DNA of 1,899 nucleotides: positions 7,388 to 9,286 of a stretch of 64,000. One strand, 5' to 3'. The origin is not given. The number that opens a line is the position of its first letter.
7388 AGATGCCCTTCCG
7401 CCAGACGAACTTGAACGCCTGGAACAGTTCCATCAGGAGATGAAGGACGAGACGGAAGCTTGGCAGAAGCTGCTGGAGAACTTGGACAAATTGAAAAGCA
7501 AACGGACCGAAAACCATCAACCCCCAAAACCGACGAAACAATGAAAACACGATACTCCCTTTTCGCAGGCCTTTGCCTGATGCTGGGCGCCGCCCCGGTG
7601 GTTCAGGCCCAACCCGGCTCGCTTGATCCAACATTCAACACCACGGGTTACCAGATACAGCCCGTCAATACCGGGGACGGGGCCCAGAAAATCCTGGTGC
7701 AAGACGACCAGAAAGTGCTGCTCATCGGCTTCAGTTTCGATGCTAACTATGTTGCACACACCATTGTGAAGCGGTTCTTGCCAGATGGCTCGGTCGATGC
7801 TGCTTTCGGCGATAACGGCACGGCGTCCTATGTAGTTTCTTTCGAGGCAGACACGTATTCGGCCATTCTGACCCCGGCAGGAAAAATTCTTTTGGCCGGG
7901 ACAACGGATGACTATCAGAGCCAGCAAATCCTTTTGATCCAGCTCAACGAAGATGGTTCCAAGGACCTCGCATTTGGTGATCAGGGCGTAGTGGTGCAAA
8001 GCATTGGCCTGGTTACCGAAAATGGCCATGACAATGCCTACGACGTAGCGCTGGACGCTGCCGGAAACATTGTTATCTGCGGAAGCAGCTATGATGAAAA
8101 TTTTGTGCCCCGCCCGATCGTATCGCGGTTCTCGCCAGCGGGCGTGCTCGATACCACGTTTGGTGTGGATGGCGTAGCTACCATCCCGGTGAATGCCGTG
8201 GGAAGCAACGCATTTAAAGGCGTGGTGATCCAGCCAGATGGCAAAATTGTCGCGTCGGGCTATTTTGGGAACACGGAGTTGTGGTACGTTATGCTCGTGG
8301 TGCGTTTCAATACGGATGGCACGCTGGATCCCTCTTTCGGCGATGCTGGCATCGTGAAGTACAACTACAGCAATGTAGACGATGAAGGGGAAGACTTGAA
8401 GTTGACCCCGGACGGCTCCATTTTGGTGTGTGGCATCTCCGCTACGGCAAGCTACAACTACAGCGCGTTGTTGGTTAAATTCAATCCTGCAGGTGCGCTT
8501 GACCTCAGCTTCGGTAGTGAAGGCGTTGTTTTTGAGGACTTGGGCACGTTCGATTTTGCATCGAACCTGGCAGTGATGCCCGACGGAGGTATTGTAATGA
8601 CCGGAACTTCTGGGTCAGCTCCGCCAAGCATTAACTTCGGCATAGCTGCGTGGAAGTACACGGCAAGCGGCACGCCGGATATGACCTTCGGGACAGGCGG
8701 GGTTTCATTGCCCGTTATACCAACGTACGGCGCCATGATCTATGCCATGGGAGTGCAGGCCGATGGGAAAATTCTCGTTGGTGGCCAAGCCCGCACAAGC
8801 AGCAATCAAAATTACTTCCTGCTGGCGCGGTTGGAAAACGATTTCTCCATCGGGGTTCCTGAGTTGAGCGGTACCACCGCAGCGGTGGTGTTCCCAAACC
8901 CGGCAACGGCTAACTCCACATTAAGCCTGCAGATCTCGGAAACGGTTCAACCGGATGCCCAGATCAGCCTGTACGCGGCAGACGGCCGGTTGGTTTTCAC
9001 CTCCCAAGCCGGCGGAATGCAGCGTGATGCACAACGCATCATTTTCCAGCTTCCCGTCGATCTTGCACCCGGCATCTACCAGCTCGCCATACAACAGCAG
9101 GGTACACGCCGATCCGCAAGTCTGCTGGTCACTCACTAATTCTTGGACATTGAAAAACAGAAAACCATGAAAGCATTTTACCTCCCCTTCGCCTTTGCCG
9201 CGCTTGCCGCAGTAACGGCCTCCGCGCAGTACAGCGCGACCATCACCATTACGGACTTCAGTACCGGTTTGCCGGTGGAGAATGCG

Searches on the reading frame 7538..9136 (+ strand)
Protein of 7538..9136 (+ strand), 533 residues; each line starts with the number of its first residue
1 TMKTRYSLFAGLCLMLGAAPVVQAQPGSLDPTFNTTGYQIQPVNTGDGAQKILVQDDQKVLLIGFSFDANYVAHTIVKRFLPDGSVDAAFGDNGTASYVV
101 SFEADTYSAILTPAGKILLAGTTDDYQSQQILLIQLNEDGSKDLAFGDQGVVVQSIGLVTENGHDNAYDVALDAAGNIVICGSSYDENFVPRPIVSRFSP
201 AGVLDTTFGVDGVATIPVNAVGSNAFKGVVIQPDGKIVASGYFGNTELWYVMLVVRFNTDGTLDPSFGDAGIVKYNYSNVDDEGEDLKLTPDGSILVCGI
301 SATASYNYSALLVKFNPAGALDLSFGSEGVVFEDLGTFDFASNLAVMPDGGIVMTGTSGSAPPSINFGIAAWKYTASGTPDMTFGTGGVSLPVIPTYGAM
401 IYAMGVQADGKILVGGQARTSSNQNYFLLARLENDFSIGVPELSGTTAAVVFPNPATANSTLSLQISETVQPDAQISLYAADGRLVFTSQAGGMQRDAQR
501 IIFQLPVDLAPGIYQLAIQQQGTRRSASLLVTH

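Call 7: search_protein_families(library=pfam, proteins=[window:7538-9136:+], max_evalue=1)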
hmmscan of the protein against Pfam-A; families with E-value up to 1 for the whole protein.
window:7538-9136:+ (533 aa): 7 families
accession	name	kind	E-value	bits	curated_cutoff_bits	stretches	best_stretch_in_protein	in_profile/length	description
PF17164.10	DUF5122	-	1.3e-44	150.6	27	6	232-267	1-36/36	Domain of unknown function (DUF5122) beta-propeller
PF18962.6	Por_Secre_tail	-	6.9e-05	23.5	27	1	451-524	1-68/75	Secretion system C-terminal sorting domain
PF21226.3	MalQ_N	-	0.0033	18.2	24.1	1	494-532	52-90/91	MalQ N-terminal beta sandwich domain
PF13964.12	Kelch_6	-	0.012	16.1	25.3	0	290-317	9-35/50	Kelch motif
PF23038.1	KOW6_SPT51-2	-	0.11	12.4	27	0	75-99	19-43/51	Transcription elongation factor SPT5 homolog 1/2, KOW6 domain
PF23623.1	GBD_IRG7_N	-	0.13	12.9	27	1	459-525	25-85/95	IRG7 N-terminal galactose binding domain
PF06739.17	SBBP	-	0.42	11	20.5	1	160-189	8-37/38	Beta-propeller repeat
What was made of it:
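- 7538..9139 (+): Upstream partner gene, 27 bp away: a DUF5122 beta-propeller with its own T9SS CTD. The gene pair is conserved, and in one relative the two genes are fused. PF17164 E 1.3e-44 (call 7).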
